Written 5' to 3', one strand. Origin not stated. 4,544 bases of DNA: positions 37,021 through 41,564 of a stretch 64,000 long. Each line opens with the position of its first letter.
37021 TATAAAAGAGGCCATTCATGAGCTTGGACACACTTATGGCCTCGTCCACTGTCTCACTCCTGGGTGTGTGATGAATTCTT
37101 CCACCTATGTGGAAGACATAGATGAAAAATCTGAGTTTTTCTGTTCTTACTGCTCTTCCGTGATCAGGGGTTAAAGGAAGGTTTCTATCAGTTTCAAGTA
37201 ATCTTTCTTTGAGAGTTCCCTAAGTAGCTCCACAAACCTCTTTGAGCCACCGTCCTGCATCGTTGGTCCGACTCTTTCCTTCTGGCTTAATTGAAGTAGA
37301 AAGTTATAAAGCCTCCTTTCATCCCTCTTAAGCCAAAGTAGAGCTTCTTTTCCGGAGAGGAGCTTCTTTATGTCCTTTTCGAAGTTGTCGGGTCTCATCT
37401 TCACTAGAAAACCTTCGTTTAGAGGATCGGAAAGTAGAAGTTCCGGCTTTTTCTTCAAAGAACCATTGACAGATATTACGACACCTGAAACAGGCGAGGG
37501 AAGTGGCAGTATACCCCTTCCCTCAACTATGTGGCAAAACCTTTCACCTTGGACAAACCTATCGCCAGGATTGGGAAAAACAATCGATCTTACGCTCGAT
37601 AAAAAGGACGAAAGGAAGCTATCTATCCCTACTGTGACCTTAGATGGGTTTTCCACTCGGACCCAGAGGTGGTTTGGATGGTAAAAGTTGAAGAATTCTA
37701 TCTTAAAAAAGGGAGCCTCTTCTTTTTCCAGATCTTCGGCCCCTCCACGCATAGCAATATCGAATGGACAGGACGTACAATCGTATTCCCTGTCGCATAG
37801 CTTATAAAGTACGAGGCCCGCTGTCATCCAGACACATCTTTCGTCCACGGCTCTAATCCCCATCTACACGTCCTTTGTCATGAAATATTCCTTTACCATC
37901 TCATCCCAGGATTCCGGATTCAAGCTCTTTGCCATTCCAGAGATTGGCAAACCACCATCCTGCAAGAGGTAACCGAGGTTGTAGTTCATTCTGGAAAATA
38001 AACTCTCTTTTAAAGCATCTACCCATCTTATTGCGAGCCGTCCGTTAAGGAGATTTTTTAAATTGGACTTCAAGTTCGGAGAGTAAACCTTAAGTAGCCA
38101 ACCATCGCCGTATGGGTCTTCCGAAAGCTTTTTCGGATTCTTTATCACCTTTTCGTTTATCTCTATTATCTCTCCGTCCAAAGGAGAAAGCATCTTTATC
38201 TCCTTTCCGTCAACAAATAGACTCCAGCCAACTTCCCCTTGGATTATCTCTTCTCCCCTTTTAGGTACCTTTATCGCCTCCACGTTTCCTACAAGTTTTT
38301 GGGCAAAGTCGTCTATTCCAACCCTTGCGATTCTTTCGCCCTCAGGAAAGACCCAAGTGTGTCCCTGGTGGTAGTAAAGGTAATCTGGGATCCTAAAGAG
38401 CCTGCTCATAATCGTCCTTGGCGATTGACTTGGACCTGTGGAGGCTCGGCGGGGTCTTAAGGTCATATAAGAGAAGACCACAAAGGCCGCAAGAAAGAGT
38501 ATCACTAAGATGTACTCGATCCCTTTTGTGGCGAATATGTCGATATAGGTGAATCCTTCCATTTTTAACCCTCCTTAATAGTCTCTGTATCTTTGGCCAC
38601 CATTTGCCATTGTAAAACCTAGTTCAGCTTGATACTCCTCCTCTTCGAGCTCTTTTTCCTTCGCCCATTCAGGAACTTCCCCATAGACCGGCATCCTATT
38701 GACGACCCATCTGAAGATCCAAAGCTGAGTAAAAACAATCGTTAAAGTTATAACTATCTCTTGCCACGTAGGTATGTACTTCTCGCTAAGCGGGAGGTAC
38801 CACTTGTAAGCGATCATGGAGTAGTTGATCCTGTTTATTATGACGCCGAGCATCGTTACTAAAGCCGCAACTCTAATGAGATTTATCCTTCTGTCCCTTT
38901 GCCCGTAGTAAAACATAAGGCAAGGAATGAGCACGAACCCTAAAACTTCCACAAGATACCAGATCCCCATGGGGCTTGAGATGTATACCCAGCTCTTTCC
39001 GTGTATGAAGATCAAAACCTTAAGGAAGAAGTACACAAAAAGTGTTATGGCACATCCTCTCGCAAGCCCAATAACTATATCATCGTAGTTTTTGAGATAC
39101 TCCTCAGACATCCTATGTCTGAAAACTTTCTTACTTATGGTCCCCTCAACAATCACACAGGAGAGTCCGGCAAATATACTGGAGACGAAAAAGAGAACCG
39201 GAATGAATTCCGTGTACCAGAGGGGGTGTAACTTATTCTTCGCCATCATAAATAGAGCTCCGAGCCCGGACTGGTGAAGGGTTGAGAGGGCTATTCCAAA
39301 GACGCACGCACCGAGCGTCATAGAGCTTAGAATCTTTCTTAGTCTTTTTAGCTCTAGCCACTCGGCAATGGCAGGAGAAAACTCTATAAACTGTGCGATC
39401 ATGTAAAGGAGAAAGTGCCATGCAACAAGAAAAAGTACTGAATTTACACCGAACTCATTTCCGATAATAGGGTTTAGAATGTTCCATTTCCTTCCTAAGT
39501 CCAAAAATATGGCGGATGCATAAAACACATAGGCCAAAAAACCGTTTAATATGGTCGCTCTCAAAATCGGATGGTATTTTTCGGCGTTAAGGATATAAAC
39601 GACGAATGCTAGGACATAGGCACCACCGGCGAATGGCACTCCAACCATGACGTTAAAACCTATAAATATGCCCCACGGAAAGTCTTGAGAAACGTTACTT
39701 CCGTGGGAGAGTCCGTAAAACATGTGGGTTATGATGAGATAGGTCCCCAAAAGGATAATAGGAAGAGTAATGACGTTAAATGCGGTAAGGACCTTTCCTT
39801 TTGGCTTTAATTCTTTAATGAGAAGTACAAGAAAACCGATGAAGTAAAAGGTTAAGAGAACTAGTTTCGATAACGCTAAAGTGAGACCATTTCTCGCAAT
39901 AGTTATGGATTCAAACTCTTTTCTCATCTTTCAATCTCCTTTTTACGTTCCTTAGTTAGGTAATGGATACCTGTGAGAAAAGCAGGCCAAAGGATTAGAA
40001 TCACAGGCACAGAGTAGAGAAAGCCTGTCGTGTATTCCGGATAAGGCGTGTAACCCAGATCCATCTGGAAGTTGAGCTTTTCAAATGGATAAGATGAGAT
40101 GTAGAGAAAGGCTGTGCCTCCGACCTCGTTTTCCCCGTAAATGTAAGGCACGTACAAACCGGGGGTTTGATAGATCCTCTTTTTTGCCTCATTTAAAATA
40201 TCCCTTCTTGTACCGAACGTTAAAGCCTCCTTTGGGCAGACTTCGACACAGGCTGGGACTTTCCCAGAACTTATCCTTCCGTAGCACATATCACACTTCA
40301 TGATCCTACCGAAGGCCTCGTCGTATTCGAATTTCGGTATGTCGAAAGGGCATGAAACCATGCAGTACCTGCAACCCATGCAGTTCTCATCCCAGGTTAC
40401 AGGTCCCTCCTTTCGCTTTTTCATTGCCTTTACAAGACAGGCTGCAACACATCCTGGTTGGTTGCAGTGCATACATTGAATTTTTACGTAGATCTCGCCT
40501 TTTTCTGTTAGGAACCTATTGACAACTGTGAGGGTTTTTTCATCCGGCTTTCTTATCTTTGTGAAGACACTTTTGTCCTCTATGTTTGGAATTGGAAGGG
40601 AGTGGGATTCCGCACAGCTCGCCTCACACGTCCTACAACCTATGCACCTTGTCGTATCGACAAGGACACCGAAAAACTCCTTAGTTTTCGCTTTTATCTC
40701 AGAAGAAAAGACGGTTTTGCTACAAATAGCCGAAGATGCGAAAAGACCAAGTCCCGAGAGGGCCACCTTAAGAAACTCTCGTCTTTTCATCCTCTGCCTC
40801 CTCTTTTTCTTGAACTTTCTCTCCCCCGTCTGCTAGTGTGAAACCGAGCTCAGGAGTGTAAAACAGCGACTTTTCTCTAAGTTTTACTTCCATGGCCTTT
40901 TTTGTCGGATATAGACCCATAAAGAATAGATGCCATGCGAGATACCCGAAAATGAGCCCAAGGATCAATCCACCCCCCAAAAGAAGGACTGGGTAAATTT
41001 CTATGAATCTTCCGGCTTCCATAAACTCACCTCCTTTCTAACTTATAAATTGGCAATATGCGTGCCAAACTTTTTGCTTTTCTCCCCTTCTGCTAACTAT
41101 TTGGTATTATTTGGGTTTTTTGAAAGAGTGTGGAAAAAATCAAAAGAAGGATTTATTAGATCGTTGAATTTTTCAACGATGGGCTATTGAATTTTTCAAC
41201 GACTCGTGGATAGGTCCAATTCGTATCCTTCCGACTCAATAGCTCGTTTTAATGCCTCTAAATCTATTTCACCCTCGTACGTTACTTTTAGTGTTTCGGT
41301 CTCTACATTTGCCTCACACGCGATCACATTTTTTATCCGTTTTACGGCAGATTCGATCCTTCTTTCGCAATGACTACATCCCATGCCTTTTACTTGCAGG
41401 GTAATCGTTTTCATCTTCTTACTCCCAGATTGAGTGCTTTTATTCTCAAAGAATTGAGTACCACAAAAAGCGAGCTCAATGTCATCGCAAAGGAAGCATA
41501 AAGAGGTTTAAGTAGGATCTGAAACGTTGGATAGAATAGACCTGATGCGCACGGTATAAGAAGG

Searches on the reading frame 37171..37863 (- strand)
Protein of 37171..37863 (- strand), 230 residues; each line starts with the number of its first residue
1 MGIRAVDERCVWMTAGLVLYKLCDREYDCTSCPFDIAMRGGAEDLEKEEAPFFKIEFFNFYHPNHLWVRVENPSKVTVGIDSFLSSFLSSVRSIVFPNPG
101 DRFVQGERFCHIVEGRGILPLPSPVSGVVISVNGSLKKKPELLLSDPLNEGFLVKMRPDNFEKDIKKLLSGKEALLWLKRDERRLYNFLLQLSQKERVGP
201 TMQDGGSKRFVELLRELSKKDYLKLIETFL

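Call 3: search_protein_families(library=pfam, proteins=[window:37171-37863:-], max_evalue=0.01)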
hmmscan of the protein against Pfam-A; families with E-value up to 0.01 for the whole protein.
window:37171-37863:- (230 aa): 1 family
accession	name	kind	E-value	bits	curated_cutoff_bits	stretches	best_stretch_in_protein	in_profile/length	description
PF01597.25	GCV_H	-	8.6e-20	71.3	22.2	1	61-174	3-115/122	Glycine cleavage H-protein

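Call 4: search_protein_families(library=ncbifam, proteins=[window:37171-37863:-], max_evalue=0.01)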
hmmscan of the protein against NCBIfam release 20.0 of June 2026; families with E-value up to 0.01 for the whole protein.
window:37171-37863:- (230 aa): 4 families
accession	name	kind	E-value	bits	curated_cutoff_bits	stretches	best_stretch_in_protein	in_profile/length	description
NF002270.0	PRK01202.1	subfamily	1.1e-19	70.5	117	1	61-174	10-122/129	glycine cleavage system protein GcvH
TIGR00527.1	gcvH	equivalog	2e-17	63.4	115.85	1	61-172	8-119/129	glycine cleavage system protein GcvH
TIGR03077.1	not_gcvH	equivalog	4.7e-07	29.8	144.05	1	61-159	2-100/110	glycine cleavage protein H-like protein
NF045810.1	GcvH_rel_desulf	equivalog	9e-07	28.8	150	1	59-180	17-137/167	GcvH-related protein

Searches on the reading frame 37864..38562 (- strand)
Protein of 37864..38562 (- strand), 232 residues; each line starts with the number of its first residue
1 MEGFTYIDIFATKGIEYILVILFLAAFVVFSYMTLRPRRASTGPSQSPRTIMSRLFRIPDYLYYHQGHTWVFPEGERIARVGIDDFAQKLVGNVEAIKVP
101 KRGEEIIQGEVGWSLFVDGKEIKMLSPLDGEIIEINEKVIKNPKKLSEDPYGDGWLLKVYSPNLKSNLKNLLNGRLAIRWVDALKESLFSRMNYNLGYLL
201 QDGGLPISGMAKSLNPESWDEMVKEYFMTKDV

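Call 3: search_protein_families(library=pfam, proteins=[window:37864-38562:-], max_evalue=0.01)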
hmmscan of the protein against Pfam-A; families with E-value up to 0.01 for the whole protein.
window:37864-38562:- (232 aa): 2 families
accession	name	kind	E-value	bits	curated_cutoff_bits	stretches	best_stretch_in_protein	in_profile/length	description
PF01597.25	GCV_H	-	2.4e-22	79.6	22.2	1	62-174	1-112/122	Glycine cleavage H-protein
PF22226.1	Mre11_C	-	0.0018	18.8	27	1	210-230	23-43/44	Mre11 C-terminal Rad50-binding domain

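Call 4: search_protein_families(library=ncbifam, proteins=[window:37864-38562:-], max_evalue=0.01)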
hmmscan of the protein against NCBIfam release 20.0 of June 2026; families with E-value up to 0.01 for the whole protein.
window:37864-38562:- (232 aa): 4 families
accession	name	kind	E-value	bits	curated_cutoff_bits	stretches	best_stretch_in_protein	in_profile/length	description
NF002270.0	PRK01202.1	subfamily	8.4e-24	83.8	117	1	57-174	3-119/129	glycine cleavage system protein GcvH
TIGR00527.1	gcvH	equivalog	1.7e-20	73.4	115.85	1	58-173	2-117/129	glycine cleavage system protein GcvH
TIGR03077.1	not_gcvH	equivalog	2.7e-15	56.4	144.05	1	63-159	1-97/110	glycine cleavage protein H-like protein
NF045810.1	GcvH_rel_desulf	equivalog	4.1e-10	39.6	150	1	57-174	11-128/167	GcvH-related protein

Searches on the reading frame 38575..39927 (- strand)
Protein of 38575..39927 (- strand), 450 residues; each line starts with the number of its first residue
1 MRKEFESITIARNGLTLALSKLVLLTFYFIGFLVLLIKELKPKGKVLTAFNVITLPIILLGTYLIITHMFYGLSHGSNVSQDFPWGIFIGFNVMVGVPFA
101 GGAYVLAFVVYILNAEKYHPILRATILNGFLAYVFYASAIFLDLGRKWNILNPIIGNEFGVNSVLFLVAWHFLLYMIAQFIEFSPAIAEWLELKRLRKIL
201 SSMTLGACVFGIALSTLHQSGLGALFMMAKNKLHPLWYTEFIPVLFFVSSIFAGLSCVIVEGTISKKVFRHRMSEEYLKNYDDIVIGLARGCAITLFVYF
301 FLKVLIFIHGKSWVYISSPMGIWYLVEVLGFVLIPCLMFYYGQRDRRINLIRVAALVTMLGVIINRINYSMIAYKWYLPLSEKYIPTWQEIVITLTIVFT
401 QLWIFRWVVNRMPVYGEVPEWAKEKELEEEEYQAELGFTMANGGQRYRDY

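Call 3: search_protein_families(library=pfam, proteins=[window:38575-39927:-], max_evalue=0.01)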
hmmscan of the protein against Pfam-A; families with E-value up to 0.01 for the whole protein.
window:38575-39927:- (450 aa): 2 families
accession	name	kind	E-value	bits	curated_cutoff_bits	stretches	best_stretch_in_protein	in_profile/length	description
PF03916.19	NrfD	-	5.2e-12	46.5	25.8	1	78-367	4-302/313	Polysulphide reductase, NrfD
PF04290.18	DctQ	-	0.0014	19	28.3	1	235-334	19-118/132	Tripartite ATP-independent periplasmic transporters, DctQ component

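Call 4: search_protein_families(library=ncbifam, proteins=[window:38575-39927:-], max_evalue=0.01)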
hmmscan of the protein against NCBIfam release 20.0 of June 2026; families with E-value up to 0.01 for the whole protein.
window:38575-39927:- (450 aa): 3 families
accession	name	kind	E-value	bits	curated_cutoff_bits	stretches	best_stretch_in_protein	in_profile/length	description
NF045714.1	sulf_resp_HmcC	equivalog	9.1e-117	390.5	550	1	48-422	2-375/376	sulfate respiration complex protein HmcC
NF008133.1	PRK10881.1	equivalog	2.1e-68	231.5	450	1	42-415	7-374/377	Ni/Fe-hydrogenase cytochrome b subunit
NF041784.1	mnquin_red_QrcD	equivalog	2.1e-13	50.3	570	1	52-415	23-401/408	menaquinone reductase integral membrane subunit QrcD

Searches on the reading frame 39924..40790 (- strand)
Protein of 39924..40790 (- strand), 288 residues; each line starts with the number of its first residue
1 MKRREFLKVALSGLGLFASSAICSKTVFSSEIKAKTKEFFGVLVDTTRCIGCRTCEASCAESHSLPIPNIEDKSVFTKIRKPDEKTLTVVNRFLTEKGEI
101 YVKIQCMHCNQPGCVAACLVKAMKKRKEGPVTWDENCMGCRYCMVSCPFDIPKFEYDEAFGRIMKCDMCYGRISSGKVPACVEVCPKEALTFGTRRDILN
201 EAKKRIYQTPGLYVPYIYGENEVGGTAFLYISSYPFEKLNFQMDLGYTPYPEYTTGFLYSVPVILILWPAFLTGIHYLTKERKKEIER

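Call 3: search_protein_families(library=pfam, proteins=[window:39924-40790:-], max_evalue=0.01)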
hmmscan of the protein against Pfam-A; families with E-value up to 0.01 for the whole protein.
window:39924-40790:- (288 aa): 11 families
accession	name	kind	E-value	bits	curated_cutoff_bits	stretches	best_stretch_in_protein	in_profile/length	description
PF13247.11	Fer4_11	-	4.4e-20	72.2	26.2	1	101-195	5-100/100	4Fe-4S dicluster domain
PF13187.11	Fer4_9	-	4.9e-10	39.7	27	2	136-189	1-51/52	4Fe-4S dicluster domain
PF12838.12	Fer4_7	-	7.6e-09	36.3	27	2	105-151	1-52/52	4Fe-4S dicluster domain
PF13237.11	Fer4_10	-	1.3e-07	31.8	25.5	1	134-186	6-53/53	4Fe-4S dicluster domain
PF12797.12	Fer4_2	-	5.2e-07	29.7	24.5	2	42-60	3-21/22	4Fe-4S binding domain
PF14697.11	Fer4_21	-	1.2e-05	25.8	35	1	105-149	7-53/59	4Fe-4S dicluster domain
PF12837.12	Fer4_6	-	2e-05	24.7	25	1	43-61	3-21/24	4Fe-4S binding domain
PF25160.1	LdpA_Fe-S-bd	-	9.5e-05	22.5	27.6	0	108-151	4-42/49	LdpA Fe-S cluster-binding domain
PF00037.32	Fer4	-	0.00013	22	21.1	1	134-151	5-22/24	4Fe-4S binding domain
PF12798.12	Fer4_3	-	0.0013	19.9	27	0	137-151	1-15/15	4Fe-4S binding domain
PF13484.11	Fer4_16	-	0.0071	17.5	30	0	180-206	7-31/66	4Fe-4S double cluster binding domain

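Call 4: search_protein_families(library=ncbifam, proteins=[window:39924-40790:-], max_evalue=0.01)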
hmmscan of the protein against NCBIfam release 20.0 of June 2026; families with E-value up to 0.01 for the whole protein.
window:39924-40790:- (288 aa): 33 families (the best 25 are shown)
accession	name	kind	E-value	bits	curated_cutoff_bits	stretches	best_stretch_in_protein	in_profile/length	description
NF045715.1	sulf_resp_HmcB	equivalog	3e-100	335.3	420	1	2-285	1-288/307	sulfate respiration complex iron-sulfur protein HmcB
NF008134.0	PRK10882.1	equivalog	6.9e-68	229.1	263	1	1-242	2-276/329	hydrogenase 2 operon protein HybA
TIGR01582.1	FDH-beta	equivalog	1.7e-39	135.6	334.7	1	35-233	16-222/283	formate dehydrogenase subunit beta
TIGR02951.1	DMSO_dmsB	equivalog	5e-34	117.6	214.1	1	40-195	2-153/161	DMSO/selenate family reductase complex B subunit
NF045797.1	DsrO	equivalog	4.7e-32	111.3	200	1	2-206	4-213/235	sulfate reduction electron transfer complex DsrMKJOP subunit DsrO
NF011569.0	PRK14993.1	equivalog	7.6e-25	87.8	416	1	25-201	28-194/244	tetrathionate reductase subunit TtrB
NF038355.1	FDH3_beta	equivalog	2.7e-24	86.2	240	2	42-171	5-123/180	formate dehydrogenase FDH3 subunit beta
TIGR03149.1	cyt_nit_nrfC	equivalog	3.1e-24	85.6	377.6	1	2-208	3-197/225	cytochrome c nitrite reductase Fe-S protein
NF009408.0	PRK12769.1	equivalog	2.2e-19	69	1003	1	42-207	5-159/659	formate-dependent uric acid utilization protein AegA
TIGR03478.1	DMSO_red_II_bet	subfamily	2.3e-19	69.5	480.7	1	100-197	125-222/321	DMSO reductase family type II enzyme, iron-sulfur subunit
NF009451.0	PRK12809.1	equivalog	1.1e-18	66.9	1154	1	44-192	7-136/639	formate-dependent uric acid utilization protein YgfT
NF041782.1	mnquin_red_QrcC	equivalog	1.2e-17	64.3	400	1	40-162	1-127/239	menaquinone reductase iron-sulfur cluster-binding subunit QrcC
NF045766.1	PhenlGlyoxDHPadI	equivalog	1.1e-16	60.6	700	1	44-203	9-146/443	NADH-dependent phenylglyoxylate dehydrogenase subunit beta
NF042979.1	EthbenzDh_ebdB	equivalog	3.2e-16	59.1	740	1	101-205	148-252/354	ethylbenzene dehydrogenase subunit beta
NF041715.1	arsenate_red_ArrB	equivalog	6.1e-16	58.7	450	2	40-155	3-107/233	arsenate respiratory reductase iron-sulfur subunit ArrB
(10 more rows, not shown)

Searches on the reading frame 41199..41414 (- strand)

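Call 75: search_protein_families(library=pfam, proteins=[window:41199-41414:-], max_evalue=0.00001)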
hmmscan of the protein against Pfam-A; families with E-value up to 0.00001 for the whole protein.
seq(72 aa): 1 family
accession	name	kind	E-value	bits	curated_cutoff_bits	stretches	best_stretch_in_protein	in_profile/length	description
PF00403.32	HMA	-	9.2e-17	61.6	24.8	1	5-65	1-62/62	Heavy-metal-associated domain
